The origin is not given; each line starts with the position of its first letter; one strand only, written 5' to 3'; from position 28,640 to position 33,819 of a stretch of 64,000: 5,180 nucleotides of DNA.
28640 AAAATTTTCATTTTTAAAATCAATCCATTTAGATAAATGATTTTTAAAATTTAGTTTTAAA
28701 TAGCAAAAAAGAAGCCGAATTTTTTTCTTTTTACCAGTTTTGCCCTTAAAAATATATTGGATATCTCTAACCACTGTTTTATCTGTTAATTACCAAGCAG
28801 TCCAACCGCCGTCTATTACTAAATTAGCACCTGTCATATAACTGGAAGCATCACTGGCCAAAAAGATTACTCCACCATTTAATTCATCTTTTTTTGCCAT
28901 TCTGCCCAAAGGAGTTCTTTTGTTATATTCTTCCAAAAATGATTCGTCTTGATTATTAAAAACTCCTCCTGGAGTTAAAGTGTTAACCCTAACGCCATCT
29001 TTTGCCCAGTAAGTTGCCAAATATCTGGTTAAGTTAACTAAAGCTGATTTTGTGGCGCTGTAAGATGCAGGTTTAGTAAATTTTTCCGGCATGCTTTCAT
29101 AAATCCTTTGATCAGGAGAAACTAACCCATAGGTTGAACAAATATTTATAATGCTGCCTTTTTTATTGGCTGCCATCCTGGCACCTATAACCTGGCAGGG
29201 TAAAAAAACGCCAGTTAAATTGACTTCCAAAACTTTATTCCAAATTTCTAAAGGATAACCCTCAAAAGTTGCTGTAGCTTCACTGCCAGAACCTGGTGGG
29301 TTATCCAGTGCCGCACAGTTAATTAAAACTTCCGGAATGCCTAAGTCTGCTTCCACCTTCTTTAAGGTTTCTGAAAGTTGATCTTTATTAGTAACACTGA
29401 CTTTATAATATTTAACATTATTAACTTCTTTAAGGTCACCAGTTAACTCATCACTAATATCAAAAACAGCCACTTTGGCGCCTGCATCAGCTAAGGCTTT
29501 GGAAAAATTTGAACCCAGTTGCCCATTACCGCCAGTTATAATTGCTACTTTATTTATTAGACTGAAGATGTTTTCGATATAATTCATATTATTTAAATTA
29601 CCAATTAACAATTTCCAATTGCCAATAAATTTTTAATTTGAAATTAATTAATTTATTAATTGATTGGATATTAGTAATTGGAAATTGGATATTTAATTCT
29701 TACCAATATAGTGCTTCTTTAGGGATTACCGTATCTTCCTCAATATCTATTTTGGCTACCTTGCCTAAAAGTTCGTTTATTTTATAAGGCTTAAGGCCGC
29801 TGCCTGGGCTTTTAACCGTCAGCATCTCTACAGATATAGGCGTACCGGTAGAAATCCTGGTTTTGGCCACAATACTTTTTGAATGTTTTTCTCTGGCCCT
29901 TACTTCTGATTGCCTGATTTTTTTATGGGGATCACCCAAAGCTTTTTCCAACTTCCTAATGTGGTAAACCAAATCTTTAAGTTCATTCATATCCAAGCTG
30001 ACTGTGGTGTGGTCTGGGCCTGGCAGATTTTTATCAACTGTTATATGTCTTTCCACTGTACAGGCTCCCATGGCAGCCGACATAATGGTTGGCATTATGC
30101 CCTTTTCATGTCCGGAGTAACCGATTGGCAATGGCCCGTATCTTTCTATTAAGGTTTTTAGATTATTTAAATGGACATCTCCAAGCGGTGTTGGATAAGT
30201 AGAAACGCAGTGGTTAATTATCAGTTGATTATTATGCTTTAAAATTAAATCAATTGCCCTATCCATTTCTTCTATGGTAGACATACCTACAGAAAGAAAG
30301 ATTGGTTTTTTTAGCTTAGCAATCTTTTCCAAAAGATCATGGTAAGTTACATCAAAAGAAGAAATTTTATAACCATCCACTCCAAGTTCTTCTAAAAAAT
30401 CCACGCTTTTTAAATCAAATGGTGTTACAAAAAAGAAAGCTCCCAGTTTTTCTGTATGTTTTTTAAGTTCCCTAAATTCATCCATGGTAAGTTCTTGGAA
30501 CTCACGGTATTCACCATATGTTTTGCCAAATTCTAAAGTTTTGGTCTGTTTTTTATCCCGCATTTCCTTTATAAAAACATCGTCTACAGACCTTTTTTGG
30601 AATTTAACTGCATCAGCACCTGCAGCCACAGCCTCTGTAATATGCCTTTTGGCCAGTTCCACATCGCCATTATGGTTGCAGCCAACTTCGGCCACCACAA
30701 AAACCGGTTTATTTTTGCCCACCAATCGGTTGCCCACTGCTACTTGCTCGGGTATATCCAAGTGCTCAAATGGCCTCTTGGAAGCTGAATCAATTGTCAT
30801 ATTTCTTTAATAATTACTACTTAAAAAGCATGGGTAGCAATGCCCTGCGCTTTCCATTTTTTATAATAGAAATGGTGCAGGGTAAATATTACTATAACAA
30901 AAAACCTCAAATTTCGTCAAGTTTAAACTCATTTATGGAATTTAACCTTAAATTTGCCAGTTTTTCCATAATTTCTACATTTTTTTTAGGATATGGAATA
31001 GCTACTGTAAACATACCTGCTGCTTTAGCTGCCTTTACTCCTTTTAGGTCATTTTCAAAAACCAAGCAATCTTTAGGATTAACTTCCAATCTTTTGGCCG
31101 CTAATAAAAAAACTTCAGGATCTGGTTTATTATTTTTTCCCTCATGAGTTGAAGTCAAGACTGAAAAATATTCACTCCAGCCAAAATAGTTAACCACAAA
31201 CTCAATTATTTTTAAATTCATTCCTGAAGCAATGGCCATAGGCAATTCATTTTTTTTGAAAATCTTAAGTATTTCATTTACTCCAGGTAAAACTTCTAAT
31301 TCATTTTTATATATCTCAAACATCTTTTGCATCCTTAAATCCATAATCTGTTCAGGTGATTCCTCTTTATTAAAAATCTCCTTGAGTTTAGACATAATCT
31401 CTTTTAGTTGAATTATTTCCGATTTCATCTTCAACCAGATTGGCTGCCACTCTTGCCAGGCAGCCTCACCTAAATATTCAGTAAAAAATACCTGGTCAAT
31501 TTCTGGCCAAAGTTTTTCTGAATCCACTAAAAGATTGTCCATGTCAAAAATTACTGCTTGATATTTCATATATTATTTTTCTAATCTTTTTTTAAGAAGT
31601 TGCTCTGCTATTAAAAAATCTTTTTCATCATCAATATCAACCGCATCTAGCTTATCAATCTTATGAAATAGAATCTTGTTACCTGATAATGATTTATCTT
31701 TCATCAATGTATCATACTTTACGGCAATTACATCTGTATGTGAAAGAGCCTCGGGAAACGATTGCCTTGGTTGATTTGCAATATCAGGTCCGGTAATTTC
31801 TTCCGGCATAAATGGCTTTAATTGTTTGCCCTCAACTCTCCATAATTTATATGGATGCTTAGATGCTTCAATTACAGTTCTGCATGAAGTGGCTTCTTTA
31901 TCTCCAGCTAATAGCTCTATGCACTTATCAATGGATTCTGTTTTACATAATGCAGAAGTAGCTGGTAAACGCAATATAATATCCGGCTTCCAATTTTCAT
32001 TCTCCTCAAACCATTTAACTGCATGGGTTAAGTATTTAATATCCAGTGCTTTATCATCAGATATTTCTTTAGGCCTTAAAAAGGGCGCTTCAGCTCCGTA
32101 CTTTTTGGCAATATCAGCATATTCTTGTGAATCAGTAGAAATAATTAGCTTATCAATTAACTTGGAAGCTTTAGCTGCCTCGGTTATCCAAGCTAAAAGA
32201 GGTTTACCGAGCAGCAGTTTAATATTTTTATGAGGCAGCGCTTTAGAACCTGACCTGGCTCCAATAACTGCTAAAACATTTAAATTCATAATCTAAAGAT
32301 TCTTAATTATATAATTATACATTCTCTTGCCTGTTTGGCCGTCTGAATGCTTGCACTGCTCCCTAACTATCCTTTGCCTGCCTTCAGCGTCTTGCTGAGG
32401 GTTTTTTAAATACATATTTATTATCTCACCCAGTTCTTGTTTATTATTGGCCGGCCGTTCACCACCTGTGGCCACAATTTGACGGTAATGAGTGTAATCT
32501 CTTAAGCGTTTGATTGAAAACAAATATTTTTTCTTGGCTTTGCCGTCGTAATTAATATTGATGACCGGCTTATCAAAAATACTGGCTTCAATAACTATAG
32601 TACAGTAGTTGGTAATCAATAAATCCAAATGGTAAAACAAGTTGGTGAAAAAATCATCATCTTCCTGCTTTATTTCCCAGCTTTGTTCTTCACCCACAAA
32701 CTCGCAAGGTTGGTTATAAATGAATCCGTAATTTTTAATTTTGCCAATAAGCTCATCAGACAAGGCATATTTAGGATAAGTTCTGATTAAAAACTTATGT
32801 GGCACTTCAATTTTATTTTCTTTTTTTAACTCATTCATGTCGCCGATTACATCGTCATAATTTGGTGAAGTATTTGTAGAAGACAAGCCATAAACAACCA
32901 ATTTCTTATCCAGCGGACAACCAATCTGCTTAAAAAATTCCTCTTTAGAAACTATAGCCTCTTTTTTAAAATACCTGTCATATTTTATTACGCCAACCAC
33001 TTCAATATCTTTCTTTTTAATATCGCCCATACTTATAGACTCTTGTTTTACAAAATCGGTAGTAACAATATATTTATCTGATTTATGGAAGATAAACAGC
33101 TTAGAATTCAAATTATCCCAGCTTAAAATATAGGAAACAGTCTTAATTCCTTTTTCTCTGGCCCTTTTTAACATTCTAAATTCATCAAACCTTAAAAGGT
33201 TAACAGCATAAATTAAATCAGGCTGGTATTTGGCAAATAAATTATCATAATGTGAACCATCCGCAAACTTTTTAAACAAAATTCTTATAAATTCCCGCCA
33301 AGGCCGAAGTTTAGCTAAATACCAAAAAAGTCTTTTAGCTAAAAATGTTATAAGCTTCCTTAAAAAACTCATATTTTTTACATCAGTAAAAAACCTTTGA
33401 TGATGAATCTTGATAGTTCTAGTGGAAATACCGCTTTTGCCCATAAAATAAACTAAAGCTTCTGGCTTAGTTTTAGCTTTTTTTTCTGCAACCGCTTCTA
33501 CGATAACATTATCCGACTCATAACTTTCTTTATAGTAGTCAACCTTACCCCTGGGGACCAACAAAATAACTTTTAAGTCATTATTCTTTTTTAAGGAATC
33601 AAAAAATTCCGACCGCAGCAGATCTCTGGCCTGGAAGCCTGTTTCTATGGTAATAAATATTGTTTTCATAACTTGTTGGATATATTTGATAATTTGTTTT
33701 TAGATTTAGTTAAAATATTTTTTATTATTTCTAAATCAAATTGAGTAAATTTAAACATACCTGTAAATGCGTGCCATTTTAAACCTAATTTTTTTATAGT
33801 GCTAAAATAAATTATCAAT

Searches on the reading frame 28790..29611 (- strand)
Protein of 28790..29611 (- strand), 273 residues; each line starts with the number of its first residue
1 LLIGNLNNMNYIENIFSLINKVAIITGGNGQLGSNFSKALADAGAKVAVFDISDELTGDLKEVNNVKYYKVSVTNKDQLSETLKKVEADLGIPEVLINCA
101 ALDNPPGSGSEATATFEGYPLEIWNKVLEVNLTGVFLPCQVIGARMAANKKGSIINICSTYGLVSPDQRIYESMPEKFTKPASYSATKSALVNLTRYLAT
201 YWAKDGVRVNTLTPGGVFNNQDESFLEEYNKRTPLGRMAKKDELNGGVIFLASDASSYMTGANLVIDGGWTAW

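Call 11: search_protein_families(library=pfam, proteins=[window:28790-29611:-], max_evalue=0.001)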
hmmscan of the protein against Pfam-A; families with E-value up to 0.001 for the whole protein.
window:28790-29611:- (273 aa): 8 families
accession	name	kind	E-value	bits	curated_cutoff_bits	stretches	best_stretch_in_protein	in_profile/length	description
PF13561.12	adh_short_C2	-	3.2e-42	145.2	27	1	33-271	9-236/236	Enoyl-(Acyl carrier protein) reductase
PF00106.31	adh_short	-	9.5e-34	117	26.6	1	21-217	1-182/195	short chain dehydrogenase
PF01370.27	Epimerase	-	4.5e-09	36.5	20.9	1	24-218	2-176/240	NAD dependent epimerase/dehydratase family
PF16363.11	GDP_Man_Dehyd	-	1.3e-05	25.3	27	1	24-89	1-77/332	GDP-mannose 4,6 dehydratase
PF01073.25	3Beta_HSD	-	1.3e-05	24.8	22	1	24-88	1-69/280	3-beta hydroxysteroid dehydrogenase/isomerase family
PF08659.16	KR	-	4.7e-05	23.8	22.6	1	24-90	4-79/180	KR domain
PF17930.7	LpxI_N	-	6e-05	23.5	25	1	21-86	1-64/129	LpxI N-terminal domain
PF04321.23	RmlD_sub_bind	-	0.00025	20.7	27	1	24-103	4-62/287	RmlD substrate binding domain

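Call 61: search_protein_families(library=ncbifam, proteins=[window:28790-29611:-], max_evalue=0.00001)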
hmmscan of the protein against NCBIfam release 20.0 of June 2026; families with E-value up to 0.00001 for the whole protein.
window:28790-29611:- (273 aa): 191 families (the best 25 are shown)
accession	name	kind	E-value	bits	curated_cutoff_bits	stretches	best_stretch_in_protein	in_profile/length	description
NF006619.0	PRK09186.1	equivalog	4.2e-51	174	255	1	18-271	2-255/256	oxidoreductase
NF006132.0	PRK08277.1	subfamily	5.4e-51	173.6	281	1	12-273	2-277/280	D-mannonate oxidoreductase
NF006070.0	PRK08213.1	subfamily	2.8e-50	171.2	279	1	11-272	3-258/259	gluconate 5-dehydrogenase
NF004774.0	PRK06114.1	equivalog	2.1e-49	168.2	360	1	12-273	8-262/262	SDR family oxidoreductase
NF005309.0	PRK06841.1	subfamily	1.3e-44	152.7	286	1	8-271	3-253/255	GolD/DthD family dehydrogenase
NF009466.0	PRK12826.1-2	subfamily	4.1e-41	141.1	222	1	20-270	3-244/248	3-oxoacyl-ACP reductase FabG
NF004791.0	PRK06138.1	equivalog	4.1e-41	140.9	312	1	18-273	3-252/252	SDR family oxidoreductase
NF005067.0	PRK06484.1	equivalog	5.9e-40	137.3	713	1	20-272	9-253/524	short chain dehydrogenase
NF005390.0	PRK06935.1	equivalog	3.4e-39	134.8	369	1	9-271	4-256/258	2-dehydro-3-deoxy-D-gluconate 5-dehydrogenase KduD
NF005559.1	PRK07231.1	subfamily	4.7e-39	134.4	215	1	18-271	2-248/249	glucose 1-dehydrogenase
NF006366.0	PRK08589.1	equivalog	8.9e-39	133.4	386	1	18-272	4-254/272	SDR family oxidoreductase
NF005711.0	PRK07523.1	subfamily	3.5e-38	131.7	413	1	14-272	4-253/255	SDR family oxidoreductase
NF004713.0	PRK06057.1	equivalog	4.1e-38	131.3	404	1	18-271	7-250/257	3-oxoacyl-ACP reductase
NF052558.1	MBtsdlDhBudC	equivalog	7.3e-38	130.6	270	1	20-273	3-244/250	meso-2,3-butanediol dehydrogenase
NF053701.1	CsHdxCHCADhChcB2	equivalog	8.8e-38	130.2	350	1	20-272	3-244/245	cis-4-hydroxycyclohexanecarboxylate dehydrogenase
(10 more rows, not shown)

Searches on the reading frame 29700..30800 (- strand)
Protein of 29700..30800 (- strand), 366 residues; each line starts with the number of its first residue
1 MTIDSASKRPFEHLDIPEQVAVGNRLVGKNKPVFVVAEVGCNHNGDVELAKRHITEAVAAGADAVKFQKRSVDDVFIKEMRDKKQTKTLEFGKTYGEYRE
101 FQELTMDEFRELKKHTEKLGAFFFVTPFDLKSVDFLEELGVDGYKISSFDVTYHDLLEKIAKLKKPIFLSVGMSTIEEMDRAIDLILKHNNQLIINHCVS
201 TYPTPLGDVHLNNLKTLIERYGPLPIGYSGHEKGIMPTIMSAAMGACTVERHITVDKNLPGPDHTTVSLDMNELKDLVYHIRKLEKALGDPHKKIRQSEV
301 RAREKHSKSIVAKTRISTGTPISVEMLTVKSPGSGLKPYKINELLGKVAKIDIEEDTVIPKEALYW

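Call 11: search_protein_families(library=pfam, proteins=[window:29700-30800:-], max_evalue=0.001)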
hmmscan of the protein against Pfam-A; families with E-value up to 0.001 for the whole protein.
window:29700-30800:- (366 aa): 2 families
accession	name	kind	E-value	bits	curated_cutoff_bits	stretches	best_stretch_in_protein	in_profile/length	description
PF03102.20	NeuB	-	4.3e-76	256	22.1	1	54-292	2-240/241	NeuB family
PF08666.17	SAF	-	2.8e-10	41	21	1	309-361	3-59/63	SAF domain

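Call 61: search_protein_families(library=ncbifam, proteins=[window:29700-30800:-], max_evalue=0.00001)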
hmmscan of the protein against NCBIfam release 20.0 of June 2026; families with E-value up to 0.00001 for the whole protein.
window:29700-30800:- (366 aa): 2 families
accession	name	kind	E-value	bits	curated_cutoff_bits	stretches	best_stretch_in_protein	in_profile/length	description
TIGR03569.1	NeuB_NnaB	equivalog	1.6e-95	320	399.65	1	33-359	1-329/329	N-acetylneuraminate synthase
TIGR03586.1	PseI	equivalog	5.5e-72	242.7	340.25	1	33-357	2-325/327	pseudaminic acid synthase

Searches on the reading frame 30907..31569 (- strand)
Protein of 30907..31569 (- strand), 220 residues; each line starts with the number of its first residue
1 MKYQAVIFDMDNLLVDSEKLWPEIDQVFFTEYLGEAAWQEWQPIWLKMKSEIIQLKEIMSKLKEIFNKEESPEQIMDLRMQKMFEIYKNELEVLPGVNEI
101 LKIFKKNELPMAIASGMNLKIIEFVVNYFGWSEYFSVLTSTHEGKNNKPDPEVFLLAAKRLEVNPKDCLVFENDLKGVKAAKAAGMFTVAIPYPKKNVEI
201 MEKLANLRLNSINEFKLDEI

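Call 11: search_protein_families(library=pfam, proteins=[window:30907-31569:-], max_evalue=0.001)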
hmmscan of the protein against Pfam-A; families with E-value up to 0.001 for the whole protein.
window:30907-31569:- (220 aa): 2 families
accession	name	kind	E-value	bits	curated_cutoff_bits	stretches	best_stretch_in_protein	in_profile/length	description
PF13419.12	HAD_2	-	2.1e-26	93.5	23.8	1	6-191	1-178/178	Haloacid dehalogenase-like hydrolase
PF00702.32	Hydrolase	-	1.4e-25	91.3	26.4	1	3-185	1-191/191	haloacid dehalogenase-like hydrolase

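Call 61: search_protein_families(library=ncbifam, proteins=[window:30907-31569:-], max_evalue=0.00001)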
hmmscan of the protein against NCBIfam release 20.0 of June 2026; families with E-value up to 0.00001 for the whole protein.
window:30907-31569:- (220 aa): 25 families
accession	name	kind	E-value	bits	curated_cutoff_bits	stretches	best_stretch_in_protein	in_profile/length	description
NF008087.0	PRK10826.1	equivalog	3.3e-35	121.7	191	1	3-217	7-217/222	hexitol phosphatase HxpB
TIGR02009.1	PGMB-YQAB-SF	subfamily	1e-31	110.5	153.35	1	3-191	1-186/186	beta-phosphoglucomutase family hydrolase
TIGR01990.1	bPGM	equivalog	1.4e-24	87.1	189.4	1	4-191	2-186/187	beta-phosphoglucomutase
NF008000.0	PRK10725.1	equivalog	1.4e-21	77.4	215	1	2-190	4-184/188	fructose-1-phosphate/6-phosphogluconate phosphatase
NF046057.1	bifunc_MtlD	equivalog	2e-19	69.5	800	1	4-215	8-215/683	bifunctional mannitol-1-phosphate dehydrogenase/phosphatase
TIGR01509.1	HAD-SF-IA-v3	subfamily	3.5e-19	69.5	29.4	1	65-190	37-153/154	HAD-IA family hydrolase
NF053653.1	InDiPhoBT2121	equivalog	1.2e-17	64.3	245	1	4-215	2-211/216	inorganic diphosphatase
TIGR02253.1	CTE7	subfamily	3.4e-17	63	169.75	1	4-214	3-219/221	TIGR02253 family HAD-type hydrolase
NF009695.0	PRK13222.1-2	equivalog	2.1e-16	60.1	225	1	2-206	5-209/226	phosphoglycolate phosphatase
NF008610.0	PRK11587.1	equivalog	2.8e-16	59.5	282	1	1-217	1-205/219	sugar phosphatase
NF007854.0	PRK10563.1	equivalog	6.6e-16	58.7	211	1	2-188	3-182/221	6-phosphogluconate phosphatase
TIGR01449.2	PGP_bact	equivalog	1.1e-15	57.8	180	1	75-211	67-205/213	phosphoglycolate phosphatase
NF009696.0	PRK13222.1-3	equivalog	2.9e-15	56.6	359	1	1-193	1-188/223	N-acetylmuramic acid 6-phosphate phosphatase MupP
NF009804.0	PRK13288.1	equivalog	2.2e-14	53.4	218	1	1-204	1-194/215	pyrophosphatase PpaX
NF009698.0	PRK13223.1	equivalog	3.5e-13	49.3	466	1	5-194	15-203/272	phosphoglycolate phosphatase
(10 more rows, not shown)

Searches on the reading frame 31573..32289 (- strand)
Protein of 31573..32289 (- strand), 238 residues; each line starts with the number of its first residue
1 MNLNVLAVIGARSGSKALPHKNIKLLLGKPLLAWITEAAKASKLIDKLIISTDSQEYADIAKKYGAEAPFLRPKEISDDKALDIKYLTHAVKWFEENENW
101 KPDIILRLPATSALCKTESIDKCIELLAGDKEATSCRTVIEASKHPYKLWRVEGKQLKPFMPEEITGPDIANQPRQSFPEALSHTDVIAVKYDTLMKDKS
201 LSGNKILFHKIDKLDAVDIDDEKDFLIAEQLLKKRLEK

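Call 11: search_protein_families(library=pfam, proteins=[window:31573-32289:-], max_evalue=0.001)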
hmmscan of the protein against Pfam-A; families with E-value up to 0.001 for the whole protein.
window:31573-32289:- (238 aa): 1 family
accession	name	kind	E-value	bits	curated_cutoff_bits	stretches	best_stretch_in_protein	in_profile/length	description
PF02348.25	CTP_transf_3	-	3.3e-25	89.6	22.6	1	7-136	2-125/217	Cytidylyltransferase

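Call 61: search_protein_families(library=ncbifam, proteins=[window:31573-32289:-], max_evalue=0.00001)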
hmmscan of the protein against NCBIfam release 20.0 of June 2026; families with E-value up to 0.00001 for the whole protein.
window:31573-32289:- (238 aa): 6 families
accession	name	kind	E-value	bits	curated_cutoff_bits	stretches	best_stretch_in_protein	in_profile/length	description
TIGR03584.1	PseF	equivalog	3.9e-38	131.3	205.7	1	6-232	1-220/222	pseudaminic acid cytidylyltransferase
NF003952.0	PRK05450.1-5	subfamily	7.6e-12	44.9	193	1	4-142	2-130/250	3-deoxy-manno-octulosonate cytidylyltransferase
NF003950.0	PRK05450.1-3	subfamily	4.7e-10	39.2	234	1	4-134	2-124/248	3-deoxy-manno-octulosonate cytidylyltransferase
NF009905.0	PRK13368.1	subfamily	5.6e-09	35.7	255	1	4-68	2-66/243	3-deoxy-manno-octulosonate cytidylyltransferase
NF003948.0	PRK05450.1-1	equivalog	1.6e-06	27.5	281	1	3-74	4-74/248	3-deoxy-manno-octulosonate cytidylyltransferase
TIGR00466.1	kdsB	equivalog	2.3e-06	27.2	155.2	1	6-71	4-68/241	3-deoxy-manno-octulosonate cytidylyltransferase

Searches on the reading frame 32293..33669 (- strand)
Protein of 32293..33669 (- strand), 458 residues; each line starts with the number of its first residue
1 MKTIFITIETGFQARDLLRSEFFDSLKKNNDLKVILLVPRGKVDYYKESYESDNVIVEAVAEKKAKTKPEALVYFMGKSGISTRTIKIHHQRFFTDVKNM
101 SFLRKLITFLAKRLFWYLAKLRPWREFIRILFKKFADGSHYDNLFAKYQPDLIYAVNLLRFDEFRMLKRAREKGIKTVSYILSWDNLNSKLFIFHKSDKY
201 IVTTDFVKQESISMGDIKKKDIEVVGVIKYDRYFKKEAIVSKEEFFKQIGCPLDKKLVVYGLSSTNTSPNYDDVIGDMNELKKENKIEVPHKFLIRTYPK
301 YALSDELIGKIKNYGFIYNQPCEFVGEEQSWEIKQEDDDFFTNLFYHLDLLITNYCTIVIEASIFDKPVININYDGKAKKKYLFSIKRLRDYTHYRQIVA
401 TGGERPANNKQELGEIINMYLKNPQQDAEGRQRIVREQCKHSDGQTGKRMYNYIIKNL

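Call 7: search_protein_families(library=pfam, proteins=[window:32293-33669:-], max_evalue=10)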
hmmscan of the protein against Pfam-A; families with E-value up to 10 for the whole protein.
window:32293-33669:- (458 aa): 5 families
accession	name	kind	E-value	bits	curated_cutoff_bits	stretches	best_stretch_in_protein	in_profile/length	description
PF04464.20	Glyphos_transf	-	8e-10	38.6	22.1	1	196-455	134-366/367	CDP-Glycerol:Poly(glycerophosphate) glycerophosphotransferase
PF02350.25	Epimerase_2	-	0.044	13.1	30.6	1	339-400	251-311/347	UDP-N-acetylglucosamine 2-epimerase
PF19724.4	DUF6217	-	0.047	14.4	25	1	271-301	52-82/132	Family of unknown function (DUF6217)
PF13439.12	Glyco_transf_4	-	0.049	14.1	28.5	1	135-225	58-162/170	Glycosyltransferase Family 4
PF13107.11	DUF3964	-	0.33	11.8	27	1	278-329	22-76/109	Protein of unknown function (DUF3964)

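Call 8: search_protein_families(library=ncbifam, proteins=[window:32293-33669:-], max_evalue=10)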
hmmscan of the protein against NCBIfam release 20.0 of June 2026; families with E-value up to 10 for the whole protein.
window:32293-33669:- (458 aa): 5 families
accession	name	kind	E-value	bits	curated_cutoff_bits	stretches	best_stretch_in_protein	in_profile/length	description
NF046086.1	BFO_1060_trans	domain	4.5e-14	52.3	200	1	143-456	41-362/365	BFO_1060 family glycosyltransferase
TIGR03568.1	NeuC_NnaA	equivalog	0.00019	20.5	235.9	1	198-372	146-306/365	UDP-N-acetylglucosamine 2-epimerase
NF041711.1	TagprimaseTarB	equivalog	0.00034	20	500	1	343-378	263-298/362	teichoic acid glycerol-phosphate primase TarB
NF010135.0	PRK13609.1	equivalog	0.00038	19.5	500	1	132-258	88-205/388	diglucosyl diacylglycerol synthase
TIGR04396.2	surf_polysacc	subfamily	0.0045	16.2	125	1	349-373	265-290/427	surface carbohydrate biosynthesis protein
